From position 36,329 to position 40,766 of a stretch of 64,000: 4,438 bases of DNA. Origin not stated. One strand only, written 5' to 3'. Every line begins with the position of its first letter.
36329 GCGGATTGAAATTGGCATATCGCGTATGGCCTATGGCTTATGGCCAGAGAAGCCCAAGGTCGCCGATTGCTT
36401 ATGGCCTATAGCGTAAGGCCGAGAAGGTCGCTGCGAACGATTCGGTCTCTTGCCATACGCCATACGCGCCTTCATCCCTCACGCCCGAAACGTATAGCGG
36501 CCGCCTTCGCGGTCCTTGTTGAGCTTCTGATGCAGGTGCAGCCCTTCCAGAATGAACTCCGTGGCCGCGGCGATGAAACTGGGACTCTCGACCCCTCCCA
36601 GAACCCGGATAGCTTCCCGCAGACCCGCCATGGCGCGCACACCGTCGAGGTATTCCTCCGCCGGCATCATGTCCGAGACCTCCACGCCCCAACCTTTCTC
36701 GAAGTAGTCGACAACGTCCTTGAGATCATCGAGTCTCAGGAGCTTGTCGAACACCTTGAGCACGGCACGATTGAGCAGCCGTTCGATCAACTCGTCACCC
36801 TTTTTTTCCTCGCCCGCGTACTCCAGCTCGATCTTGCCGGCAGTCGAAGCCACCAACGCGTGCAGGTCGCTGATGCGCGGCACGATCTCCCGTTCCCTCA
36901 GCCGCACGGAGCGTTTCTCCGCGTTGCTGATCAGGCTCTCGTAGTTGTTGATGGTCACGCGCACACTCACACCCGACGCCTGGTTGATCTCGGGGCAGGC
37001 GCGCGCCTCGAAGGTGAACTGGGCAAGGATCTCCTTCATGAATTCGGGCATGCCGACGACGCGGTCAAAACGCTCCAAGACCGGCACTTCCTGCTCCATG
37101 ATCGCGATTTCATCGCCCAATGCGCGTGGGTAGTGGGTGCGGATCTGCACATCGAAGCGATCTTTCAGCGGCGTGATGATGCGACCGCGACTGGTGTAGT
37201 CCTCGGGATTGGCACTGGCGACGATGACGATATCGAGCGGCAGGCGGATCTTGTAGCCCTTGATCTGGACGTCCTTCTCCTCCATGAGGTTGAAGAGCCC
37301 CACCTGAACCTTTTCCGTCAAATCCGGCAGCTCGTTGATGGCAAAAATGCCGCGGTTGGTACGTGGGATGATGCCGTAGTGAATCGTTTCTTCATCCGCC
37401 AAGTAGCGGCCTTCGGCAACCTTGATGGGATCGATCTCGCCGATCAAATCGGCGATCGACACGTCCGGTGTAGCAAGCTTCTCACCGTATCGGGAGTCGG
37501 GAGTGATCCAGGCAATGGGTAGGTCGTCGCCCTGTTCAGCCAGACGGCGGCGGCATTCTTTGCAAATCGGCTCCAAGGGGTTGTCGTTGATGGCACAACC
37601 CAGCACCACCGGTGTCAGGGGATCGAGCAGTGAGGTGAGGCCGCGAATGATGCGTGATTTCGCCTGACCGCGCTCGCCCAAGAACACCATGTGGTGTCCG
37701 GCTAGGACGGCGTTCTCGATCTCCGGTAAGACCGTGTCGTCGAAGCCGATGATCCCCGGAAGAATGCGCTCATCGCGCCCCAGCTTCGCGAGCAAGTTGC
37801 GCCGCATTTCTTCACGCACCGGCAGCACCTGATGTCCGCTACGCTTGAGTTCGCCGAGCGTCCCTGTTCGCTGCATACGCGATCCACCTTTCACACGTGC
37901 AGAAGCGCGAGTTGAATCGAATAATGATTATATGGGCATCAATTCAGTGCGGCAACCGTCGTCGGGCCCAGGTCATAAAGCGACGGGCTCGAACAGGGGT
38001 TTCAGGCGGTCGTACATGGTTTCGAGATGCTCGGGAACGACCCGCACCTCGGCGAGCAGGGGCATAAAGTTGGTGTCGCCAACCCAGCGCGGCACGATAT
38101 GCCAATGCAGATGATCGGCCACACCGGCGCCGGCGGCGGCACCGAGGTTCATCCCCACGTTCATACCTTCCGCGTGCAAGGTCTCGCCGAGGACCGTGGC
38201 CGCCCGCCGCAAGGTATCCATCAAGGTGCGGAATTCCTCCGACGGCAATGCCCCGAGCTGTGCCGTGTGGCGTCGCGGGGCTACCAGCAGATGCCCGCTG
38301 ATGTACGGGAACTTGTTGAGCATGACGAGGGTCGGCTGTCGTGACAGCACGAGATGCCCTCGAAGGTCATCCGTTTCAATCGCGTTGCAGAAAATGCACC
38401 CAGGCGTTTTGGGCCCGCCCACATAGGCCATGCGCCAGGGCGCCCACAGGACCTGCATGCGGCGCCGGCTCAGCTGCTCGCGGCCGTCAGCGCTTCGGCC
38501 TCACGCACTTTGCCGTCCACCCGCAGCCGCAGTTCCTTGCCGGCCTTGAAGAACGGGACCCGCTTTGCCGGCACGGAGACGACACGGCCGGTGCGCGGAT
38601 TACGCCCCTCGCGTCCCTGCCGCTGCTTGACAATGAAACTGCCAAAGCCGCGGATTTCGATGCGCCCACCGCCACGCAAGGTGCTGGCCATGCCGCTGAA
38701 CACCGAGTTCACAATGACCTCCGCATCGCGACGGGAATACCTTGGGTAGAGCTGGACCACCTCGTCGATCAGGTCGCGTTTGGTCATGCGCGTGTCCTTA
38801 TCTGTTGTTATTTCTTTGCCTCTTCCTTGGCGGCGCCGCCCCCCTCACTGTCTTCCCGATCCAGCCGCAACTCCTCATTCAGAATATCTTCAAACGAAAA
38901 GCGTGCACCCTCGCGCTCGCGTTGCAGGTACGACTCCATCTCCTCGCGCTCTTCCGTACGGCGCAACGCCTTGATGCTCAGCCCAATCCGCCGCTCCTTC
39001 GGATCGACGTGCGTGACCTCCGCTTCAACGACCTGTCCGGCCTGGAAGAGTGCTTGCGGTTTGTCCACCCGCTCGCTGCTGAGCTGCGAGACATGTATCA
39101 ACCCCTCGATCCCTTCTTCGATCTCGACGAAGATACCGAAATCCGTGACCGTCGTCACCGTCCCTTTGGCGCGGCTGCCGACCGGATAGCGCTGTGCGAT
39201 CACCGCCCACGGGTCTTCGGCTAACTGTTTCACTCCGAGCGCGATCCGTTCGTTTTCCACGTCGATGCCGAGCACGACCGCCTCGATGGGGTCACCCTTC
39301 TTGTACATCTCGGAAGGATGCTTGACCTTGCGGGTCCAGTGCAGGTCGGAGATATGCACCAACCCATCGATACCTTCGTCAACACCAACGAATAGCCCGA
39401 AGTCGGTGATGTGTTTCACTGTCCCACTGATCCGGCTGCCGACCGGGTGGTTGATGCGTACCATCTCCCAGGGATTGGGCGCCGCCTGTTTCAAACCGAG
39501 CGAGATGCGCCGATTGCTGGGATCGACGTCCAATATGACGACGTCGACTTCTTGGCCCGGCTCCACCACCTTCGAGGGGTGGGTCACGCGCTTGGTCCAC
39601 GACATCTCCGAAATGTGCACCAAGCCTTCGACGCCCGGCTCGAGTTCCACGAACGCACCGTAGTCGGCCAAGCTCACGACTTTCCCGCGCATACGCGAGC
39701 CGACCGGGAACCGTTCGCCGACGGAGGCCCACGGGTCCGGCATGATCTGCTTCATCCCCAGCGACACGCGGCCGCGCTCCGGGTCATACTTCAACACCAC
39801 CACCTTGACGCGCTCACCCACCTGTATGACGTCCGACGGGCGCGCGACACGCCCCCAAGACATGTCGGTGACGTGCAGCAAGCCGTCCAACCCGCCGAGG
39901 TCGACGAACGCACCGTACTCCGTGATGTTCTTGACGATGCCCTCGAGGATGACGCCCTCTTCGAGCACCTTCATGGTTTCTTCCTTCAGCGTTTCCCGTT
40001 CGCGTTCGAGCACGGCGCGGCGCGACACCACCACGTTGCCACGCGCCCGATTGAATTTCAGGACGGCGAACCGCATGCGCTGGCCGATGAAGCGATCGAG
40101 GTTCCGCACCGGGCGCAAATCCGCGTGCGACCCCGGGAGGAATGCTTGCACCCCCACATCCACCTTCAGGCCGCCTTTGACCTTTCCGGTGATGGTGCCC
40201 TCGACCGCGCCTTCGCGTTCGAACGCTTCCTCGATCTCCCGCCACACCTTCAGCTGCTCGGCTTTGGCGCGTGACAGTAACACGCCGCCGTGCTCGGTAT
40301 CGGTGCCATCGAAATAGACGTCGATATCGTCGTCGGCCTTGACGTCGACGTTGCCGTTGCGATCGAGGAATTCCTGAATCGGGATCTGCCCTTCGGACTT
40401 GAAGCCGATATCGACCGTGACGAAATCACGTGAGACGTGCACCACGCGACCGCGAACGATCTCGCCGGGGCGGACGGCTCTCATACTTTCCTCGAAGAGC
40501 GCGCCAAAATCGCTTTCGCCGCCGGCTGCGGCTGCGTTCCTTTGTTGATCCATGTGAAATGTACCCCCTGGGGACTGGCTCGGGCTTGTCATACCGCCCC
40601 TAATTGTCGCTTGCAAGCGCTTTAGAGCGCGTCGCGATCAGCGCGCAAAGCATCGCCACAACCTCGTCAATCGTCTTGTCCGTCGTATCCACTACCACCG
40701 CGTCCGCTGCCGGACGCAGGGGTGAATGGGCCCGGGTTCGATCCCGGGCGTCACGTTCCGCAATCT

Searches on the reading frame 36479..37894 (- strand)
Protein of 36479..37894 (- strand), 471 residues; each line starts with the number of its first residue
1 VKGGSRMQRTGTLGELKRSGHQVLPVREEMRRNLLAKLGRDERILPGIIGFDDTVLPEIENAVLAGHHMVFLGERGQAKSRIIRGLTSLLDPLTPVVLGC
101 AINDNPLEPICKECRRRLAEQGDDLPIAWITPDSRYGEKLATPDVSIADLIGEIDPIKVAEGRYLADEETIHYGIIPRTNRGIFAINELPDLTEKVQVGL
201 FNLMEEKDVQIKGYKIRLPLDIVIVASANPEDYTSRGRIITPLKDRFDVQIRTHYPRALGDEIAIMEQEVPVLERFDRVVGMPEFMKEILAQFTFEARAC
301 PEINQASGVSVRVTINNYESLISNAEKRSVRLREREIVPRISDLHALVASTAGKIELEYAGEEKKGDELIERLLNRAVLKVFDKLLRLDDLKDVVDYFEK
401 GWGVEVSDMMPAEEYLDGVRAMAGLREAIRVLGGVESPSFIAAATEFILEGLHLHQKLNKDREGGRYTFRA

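Call 8: search_protein_families(library=pfam, proteins=[window:36479-37894:-], max_evalue=0.001)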
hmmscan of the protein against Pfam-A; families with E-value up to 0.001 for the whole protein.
window:36479-37894:- (471 aa): 5 families
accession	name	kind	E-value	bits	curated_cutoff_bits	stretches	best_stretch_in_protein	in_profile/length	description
PF01078.27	Mg_chelatase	-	1.4e-07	31.5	20.3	0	170-230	96-158/207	Magnesium chelatase, subunit ChlI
PF07728.20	AAA_5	-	4.4e-05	24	22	0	135-247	27-139/139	AAA domain (dynein-related subfamily)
PF07726.17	AAA_3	-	0.00044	20.6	27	0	185-247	67-129/131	ATPase family associated with various cellular activities (AAA)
PF00158.32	Sigma54_activat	-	0.00054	20.1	20.2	0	172-230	85-143/168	Sigma-54 interaction domain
PF20030.5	bpMoxR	-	0.00065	19.3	27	0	54-91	19-56/205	MoxR domain in the MoxR-vWA-beta-propeller ternary systems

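Call 74: search_protein_families(library=padloc, proteins=[window:36479-37894:-], max_evalue=0.001)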
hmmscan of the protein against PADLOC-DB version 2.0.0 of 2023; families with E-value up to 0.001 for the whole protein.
window:36479-37894:- (471 aa): 0 families

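Call 75: search_protein_families(library=ncbifam, proteins=[window:36479-37894:-], max_evalue=0.00001)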
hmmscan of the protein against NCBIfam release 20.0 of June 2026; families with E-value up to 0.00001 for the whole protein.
window:36479-37894:- (471 aa): 3 families
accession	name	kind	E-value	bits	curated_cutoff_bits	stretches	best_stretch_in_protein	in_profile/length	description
TIGR02442.1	Cob-chelat-sub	hypoth_equivalog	4.7e-11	41.8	779.45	1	70-269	29-214/641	putative cobaltochelatase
TIGR02030.1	BchI-ChlI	equivalog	5.6e-11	42.2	466.95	1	68-268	28-217/337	magnesium chelatase ATPase subunit I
TIGR02031.1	BchD-ChlD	equivalog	3.3e-08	32.7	499.55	1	70-271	20-182/608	magnesium chelatase ATPase subunit D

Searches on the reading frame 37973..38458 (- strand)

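Call 8: search_protein_families(library=pfam, proteins=[window:37973-38458:-], max_evalue=0.001)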
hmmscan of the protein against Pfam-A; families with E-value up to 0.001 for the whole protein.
window:37973-38458:- (161 aa): 3 families
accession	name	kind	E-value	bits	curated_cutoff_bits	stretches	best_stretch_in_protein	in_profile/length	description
PF01230.28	HIT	-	1.8e-17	64.2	21.5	1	35-124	7-95/98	HIT domain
PF11969.13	DcpS_C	-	3.7e-05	24.6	24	1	21-122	2-100/114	Scavenger mRNA decapping enzyme C-term binding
PF19327.4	Ap4A_phos_N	-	0.00012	22.1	23.1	1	43-124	91-160/177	Ap4A phosphorylase N-terminal domain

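Call 74: search_protein_families(library=padloc, proteins=[window:37973-38458:-], max_evalue=0.001)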
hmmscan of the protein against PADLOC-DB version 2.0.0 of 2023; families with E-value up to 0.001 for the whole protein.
window:37973-38458:- (161 aa): 1 family
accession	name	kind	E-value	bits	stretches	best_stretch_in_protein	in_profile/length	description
PDLC00441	ThsC2|ThsC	-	8.7e-13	46.3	1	16-124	9-115/148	HIT family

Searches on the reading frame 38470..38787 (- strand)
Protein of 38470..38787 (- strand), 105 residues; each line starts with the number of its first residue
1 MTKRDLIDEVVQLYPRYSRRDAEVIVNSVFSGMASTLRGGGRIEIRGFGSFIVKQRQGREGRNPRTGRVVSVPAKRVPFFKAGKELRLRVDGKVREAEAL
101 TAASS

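Call 74: search_protein_families(library=padloc, proteins=[window:38470-38787:-], max_evalue=0.001)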
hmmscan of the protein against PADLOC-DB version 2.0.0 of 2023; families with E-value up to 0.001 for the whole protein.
window:38470-38787:- (105 aa): 0 families

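Call 75: search_protein_families(library=ncbifam, proteins=[window:38470-38787:-], max_evalue=0.00001)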
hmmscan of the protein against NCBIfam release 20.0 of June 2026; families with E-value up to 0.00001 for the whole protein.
window:38470-38787:- (105 aa): 6 families
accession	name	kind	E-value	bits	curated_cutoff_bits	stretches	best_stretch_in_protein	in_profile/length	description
NF001222.0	PRK00199.1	equivalog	5.8e-33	113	115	1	1-93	1-93/95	integration host factor subunit beta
TIGR00988.1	hip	equivalog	2.5e-29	101.5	119.95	1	1-92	1-92/94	integration host factor subunit beta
NF001401.0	PRK00285.1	equivalog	3.7e-21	75.2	111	1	1-96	6-100/103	integration host factor subunit alpha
NF007945.0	PRK10664.1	equivalog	3.2e-15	56.4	157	1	1-88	1-87/90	nucleoid-associated protein HU-beta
TIGR00987.1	himA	equivalog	6.9e-15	55.2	120.25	1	2-92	3-92/96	integration host factor subunit alpha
NF008023.0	PRK10753.1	equivalog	3.5e-13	49.7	162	1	1-87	1-86/90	nucleoid-associated protein HU-alpha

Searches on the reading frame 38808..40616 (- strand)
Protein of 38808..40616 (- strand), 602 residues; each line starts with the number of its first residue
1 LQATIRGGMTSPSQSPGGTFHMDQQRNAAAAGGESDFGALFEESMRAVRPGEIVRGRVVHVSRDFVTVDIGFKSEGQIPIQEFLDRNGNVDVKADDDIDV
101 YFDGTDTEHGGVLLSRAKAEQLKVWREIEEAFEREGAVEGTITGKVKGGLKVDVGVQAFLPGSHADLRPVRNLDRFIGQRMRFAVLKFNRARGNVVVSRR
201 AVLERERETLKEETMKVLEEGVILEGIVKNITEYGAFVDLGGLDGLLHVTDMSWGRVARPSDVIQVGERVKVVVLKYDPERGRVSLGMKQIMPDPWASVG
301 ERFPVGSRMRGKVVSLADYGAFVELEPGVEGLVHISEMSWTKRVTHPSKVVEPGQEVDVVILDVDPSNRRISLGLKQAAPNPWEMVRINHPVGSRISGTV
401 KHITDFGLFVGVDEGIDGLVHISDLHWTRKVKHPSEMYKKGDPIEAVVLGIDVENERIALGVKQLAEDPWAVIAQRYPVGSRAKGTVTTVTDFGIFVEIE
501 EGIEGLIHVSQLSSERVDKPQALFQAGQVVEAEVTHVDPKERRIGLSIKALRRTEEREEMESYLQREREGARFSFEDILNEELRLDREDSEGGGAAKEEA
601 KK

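Call 8: search_protein_families(library=pfam, proteins=[window:38808-40616:-], max_evalue=0.001)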
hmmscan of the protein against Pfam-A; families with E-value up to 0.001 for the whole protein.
window:38808-40616:- (602 aa): 7 families
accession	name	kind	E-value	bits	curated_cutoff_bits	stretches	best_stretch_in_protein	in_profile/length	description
PF00575.29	S1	-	1.1e-99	327.3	22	6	303-376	2-74/74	S1 RNA binding domain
PF23459.1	S1_RRP5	-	1.5e-36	125.2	27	4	306-373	4-70/72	RRP5 S1 domain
PF21710.3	Spt6_S1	-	1.6e-17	64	27.5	0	487-548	24-86/91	Spt6, S1/OB domain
PF17092.11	PCB_OB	-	3.7e-08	34.5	27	0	205-273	16-96/111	Penicillin-binding protein OB-like domain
PF13509.12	S1_2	-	6.4e-08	33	21.8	0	480-513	2-35/61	S1 domain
PF18614.7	RNase_II_C_S1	-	2.5e-07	30.9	26.6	0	331-373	15-56/59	RNase II-type exonuclease C-terminal S1 domain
PF24685.1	OB_RRP5_4th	-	6.5e-05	23.3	31.5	0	493-536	24-70/92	RRP5 OB-fold domain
